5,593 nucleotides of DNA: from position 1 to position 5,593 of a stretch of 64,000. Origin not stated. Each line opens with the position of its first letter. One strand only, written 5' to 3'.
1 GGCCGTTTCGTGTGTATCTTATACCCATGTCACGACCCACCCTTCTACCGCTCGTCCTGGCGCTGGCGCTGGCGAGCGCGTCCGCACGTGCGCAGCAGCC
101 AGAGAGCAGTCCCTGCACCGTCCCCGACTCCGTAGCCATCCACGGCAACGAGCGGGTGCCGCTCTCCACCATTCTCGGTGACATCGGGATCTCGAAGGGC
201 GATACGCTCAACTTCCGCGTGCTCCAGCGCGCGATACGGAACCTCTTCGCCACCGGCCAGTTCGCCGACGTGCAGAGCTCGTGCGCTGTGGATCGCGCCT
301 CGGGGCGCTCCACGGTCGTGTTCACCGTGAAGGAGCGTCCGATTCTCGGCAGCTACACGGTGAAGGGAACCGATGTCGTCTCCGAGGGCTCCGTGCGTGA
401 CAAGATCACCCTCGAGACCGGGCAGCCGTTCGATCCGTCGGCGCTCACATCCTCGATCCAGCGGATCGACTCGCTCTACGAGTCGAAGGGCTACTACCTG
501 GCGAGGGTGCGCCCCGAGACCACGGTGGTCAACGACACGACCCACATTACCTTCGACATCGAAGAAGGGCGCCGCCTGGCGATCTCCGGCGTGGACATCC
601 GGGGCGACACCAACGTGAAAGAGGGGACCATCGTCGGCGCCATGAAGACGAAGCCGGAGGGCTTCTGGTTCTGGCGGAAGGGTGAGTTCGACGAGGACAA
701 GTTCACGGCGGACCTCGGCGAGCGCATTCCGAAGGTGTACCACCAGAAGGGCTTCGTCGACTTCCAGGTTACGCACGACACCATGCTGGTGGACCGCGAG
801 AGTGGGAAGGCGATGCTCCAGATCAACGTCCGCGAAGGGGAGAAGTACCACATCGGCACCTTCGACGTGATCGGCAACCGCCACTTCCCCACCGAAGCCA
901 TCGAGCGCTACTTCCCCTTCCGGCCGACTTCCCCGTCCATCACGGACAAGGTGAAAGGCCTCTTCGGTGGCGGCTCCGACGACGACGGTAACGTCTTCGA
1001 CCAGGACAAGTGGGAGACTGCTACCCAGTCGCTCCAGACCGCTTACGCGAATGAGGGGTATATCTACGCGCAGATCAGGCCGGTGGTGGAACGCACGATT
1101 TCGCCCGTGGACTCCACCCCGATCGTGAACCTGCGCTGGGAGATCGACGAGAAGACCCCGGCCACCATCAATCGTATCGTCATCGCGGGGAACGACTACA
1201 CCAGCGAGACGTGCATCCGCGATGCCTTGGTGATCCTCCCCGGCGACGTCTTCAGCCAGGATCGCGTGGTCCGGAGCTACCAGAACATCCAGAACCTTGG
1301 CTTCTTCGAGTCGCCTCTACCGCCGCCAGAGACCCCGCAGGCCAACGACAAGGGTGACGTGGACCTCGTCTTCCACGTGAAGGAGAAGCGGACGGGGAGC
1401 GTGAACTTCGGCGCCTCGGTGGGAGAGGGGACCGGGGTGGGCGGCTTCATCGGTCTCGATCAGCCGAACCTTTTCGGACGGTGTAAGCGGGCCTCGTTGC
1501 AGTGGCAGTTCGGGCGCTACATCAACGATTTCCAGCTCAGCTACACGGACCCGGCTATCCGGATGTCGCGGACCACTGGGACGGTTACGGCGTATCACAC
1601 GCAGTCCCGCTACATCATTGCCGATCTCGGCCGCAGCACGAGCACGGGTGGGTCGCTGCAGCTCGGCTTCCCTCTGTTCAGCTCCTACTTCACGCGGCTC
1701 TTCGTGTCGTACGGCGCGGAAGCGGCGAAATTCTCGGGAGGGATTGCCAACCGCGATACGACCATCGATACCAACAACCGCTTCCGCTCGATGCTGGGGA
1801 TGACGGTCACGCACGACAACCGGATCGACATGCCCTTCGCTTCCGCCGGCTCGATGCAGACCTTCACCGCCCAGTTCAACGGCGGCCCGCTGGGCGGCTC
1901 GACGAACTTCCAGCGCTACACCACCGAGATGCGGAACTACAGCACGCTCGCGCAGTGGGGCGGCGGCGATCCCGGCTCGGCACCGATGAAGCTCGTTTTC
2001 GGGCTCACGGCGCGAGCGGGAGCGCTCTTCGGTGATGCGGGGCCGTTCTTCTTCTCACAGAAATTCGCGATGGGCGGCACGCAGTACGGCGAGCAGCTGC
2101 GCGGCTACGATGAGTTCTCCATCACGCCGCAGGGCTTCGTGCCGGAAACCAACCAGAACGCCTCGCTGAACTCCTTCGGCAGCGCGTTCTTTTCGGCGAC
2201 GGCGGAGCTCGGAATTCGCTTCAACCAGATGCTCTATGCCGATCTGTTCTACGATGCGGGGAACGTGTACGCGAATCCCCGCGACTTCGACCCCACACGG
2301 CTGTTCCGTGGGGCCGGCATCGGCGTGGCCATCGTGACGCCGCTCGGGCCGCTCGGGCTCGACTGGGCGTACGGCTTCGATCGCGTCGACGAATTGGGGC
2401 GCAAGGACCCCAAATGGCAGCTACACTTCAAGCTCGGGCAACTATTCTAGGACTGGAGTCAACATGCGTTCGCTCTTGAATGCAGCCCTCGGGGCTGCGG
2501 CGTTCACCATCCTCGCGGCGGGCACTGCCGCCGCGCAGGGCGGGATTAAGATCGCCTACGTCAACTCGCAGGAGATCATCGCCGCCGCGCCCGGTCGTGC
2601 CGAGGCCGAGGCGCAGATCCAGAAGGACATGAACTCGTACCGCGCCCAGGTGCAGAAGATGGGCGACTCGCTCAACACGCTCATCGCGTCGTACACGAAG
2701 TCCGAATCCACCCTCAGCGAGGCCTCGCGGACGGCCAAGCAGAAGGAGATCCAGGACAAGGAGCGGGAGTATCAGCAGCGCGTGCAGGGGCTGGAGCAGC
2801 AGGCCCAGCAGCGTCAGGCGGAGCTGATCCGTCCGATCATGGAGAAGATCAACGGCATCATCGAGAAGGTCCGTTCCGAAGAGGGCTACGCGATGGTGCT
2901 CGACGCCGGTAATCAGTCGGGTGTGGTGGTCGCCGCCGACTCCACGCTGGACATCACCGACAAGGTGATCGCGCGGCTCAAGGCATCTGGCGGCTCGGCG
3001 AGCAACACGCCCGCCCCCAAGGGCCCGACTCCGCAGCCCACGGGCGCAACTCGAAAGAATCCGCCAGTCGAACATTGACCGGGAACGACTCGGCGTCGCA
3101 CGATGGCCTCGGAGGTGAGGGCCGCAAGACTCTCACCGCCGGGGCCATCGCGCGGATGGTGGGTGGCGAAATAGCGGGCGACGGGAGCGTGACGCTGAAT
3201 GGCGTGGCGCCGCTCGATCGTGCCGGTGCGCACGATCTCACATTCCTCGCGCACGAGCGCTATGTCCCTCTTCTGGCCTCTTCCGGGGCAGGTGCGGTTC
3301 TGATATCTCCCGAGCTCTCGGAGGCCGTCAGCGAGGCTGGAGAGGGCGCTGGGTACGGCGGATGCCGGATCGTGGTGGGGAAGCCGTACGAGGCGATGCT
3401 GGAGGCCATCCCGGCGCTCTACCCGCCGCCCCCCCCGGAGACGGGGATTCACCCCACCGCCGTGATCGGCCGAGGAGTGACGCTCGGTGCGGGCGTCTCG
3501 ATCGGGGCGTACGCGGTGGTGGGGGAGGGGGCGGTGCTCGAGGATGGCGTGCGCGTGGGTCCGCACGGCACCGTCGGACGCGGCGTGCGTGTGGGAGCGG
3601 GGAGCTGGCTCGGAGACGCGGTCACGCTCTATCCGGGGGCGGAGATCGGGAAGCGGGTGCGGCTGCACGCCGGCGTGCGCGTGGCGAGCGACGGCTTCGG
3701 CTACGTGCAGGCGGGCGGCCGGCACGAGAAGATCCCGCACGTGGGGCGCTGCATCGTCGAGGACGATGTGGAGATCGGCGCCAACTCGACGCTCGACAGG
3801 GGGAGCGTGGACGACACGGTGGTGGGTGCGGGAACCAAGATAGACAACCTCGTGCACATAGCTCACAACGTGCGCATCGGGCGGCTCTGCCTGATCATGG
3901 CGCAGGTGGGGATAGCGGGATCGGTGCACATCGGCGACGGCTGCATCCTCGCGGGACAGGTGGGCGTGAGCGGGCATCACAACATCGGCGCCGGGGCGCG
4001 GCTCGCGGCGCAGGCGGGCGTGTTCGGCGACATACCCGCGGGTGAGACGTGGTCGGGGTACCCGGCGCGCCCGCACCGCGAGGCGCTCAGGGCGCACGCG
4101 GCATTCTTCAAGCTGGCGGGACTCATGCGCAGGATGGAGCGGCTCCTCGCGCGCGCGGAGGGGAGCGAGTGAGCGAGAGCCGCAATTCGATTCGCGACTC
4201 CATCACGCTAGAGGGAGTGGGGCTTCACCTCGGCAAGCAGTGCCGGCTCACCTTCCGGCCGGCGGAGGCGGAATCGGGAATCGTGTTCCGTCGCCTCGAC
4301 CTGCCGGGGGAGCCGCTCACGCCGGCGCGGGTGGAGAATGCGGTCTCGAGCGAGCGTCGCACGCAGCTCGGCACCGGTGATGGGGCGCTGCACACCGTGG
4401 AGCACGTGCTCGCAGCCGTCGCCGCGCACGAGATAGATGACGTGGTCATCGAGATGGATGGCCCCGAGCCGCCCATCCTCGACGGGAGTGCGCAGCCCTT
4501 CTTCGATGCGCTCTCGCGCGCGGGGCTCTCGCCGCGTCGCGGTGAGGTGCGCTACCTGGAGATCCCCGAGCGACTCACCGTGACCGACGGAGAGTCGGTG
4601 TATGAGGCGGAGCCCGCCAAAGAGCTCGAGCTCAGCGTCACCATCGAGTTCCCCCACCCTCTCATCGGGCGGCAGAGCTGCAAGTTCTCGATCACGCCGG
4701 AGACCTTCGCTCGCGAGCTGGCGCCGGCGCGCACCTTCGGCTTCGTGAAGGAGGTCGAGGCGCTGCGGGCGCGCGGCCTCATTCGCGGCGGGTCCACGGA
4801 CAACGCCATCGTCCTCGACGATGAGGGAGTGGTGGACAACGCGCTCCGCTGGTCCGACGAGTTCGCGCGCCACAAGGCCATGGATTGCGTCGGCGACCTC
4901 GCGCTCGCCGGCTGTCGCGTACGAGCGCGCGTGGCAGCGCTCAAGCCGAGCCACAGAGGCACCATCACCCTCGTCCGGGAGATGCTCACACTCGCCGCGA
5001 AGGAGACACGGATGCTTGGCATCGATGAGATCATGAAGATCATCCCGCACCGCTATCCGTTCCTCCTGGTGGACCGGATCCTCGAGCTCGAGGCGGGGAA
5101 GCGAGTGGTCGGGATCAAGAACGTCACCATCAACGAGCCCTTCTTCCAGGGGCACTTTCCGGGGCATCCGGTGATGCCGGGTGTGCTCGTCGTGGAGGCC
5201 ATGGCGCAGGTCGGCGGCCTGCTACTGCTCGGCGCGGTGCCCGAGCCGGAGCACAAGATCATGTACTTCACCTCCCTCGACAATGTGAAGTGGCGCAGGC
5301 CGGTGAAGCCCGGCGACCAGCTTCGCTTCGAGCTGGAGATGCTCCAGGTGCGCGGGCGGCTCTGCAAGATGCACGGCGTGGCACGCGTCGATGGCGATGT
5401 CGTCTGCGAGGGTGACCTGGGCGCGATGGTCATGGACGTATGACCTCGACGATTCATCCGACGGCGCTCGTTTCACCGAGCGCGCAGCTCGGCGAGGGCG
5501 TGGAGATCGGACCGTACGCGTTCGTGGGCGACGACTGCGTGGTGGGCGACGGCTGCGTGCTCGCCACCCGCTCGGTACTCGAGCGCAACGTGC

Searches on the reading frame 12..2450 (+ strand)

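Call 9: search_protein_families(library=pfam, proteins=[window:12-2450:+], max_evalue=0.01)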
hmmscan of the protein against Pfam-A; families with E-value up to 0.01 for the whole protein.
window:12-2450:+ (812 aa): 4 families
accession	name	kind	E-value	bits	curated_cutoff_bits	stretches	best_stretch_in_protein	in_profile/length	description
PF07244.20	POTRA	-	4.9e-52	175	21.3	5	112-186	3-79/79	Surface antigen variable number repeat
PF01103.29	Omp85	-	1.2e-33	117.4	24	1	486-812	1-325/325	Omp85 superfamily domain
PF08478.15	POTRA_1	-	2.1e-06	28.3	23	0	385-412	2-29/69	POTRA domain, FtsQ-type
PF08479.16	POTRA_2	-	0.00035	20.8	24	0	115-175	6-66/76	POTRA domain, ShlB-type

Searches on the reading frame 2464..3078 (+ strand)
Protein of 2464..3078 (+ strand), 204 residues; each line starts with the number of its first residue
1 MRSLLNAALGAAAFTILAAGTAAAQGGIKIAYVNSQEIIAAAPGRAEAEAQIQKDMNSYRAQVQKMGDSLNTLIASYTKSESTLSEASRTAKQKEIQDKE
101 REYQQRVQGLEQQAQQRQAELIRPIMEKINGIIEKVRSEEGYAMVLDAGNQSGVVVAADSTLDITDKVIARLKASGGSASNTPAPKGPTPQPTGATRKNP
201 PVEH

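Call 69: find_encoding_contigs(protein=window:2464-3078:+, flank=10000, max_places=3)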
Protein window:2464-3078:+ (204 aa): no gene with exactly this product is on record in the collection.

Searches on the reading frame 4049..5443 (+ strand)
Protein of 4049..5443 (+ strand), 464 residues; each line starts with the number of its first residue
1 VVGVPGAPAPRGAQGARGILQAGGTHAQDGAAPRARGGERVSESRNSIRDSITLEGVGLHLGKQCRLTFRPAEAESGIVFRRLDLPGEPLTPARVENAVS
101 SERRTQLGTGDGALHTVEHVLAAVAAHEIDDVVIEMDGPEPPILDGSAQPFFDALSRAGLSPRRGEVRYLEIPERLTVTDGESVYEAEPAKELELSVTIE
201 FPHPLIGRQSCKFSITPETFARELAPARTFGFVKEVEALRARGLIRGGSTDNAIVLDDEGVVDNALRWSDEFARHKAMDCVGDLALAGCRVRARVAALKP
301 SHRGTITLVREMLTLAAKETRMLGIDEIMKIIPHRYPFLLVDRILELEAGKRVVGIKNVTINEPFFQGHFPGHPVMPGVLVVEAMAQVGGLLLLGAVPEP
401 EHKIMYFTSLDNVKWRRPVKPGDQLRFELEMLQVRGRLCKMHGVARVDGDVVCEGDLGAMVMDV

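Call 9: search_protein_families(library=pfam, proteins=[window:4049-5443:+], max_evalue=0.01)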
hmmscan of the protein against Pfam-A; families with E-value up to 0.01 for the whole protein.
window:4049-5443:+ (464 aa): 5 families
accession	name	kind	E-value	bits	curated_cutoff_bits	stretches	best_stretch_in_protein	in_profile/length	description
PF03331.19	LpxC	-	7.1e-94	314.7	27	1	46-313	2-267/268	UDP-3-O-acyl N-acetylglycosamine deacetylase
PF07977.19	FabA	-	1.3e-35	122.5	23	1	332-455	1-137/138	FabA-like domain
PF03061.28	4HBT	-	0.00077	20.2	20.6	1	386-453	14-78/79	Thioesterase superfamily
PF22818.2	ApeI-like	-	0.0068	17.1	28.5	0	364-435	27-90/119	ApeI dehydratase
PF22636.2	FlK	-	0.0094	16.5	27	0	372-462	13-100/103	Fluoroacetyl-CoA-specific thioesterase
